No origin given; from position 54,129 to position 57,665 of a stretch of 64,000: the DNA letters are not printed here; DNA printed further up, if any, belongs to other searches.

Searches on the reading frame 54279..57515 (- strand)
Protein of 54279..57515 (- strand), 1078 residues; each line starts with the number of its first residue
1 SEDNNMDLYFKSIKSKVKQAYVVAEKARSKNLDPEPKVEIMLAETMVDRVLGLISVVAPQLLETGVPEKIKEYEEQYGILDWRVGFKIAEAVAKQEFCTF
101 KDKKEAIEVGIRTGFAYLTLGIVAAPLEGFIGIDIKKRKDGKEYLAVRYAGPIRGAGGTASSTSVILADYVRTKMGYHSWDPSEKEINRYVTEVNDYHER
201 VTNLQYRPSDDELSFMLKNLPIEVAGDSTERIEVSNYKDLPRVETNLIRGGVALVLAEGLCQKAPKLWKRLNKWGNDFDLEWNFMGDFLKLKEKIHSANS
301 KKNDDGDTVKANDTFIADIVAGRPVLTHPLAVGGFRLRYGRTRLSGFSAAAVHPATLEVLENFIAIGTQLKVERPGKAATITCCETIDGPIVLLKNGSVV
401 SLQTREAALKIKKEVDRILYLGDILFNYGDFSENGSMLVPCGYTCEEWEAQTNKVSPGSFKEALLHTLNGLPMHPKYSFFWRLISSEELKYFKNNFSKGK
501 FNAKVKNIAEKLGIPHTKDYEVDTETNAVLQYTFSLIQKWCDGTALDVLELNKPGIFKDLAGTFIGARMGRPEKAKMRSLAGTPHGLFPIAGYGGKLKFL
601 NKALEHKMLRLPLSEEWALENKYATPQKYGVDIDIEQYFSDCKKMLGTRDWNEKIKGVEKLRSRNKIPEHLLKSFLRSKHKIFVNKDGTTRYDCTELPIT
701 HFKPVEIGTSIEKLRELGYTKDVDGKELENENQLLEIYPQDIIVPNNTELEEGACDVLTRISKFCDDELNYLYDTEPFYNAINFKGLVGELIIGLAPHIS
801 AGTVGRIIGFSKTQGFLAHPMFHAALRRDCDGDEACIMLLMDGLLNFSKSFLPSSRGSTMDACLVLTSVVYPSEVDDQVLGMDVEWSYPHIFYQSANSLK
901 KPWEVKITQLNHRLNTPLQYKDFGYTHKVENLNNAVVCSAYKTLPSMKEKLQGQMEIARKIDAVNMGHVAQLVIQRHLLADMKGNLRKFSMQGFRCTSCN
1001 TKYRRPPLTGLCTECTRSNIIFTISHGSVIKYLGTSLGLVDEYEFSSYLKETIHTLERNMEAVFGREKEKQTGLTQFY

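Call 101: search_protein_families(library=pfam, proteins=[window:54279-57515:-], max_evalue=0.00001)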
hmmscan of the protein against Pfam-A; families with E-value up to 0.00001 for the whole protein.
window:54279-57515:- (1078 aa): 3 families
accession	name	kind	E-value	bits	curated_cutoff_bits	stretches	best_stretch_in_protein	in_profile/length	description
PF24846.1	PolC_DP2_cat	-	1.8e-114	382.1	24.3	1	652-950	5-299/299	DNA polymerase II large subunit DP2, catalytic domain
PF24844.1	PolC_DP2_central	-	1.6e-90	304.1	24.3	1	305-607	4-325/372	DNA polymerase II large subunit DP2, central domain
PF03833.19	PolC_DP2_N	-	1.3e-86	290.6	24.3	1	9-289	2-269/271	DNA polymerase II large subunit DP2, N-terminal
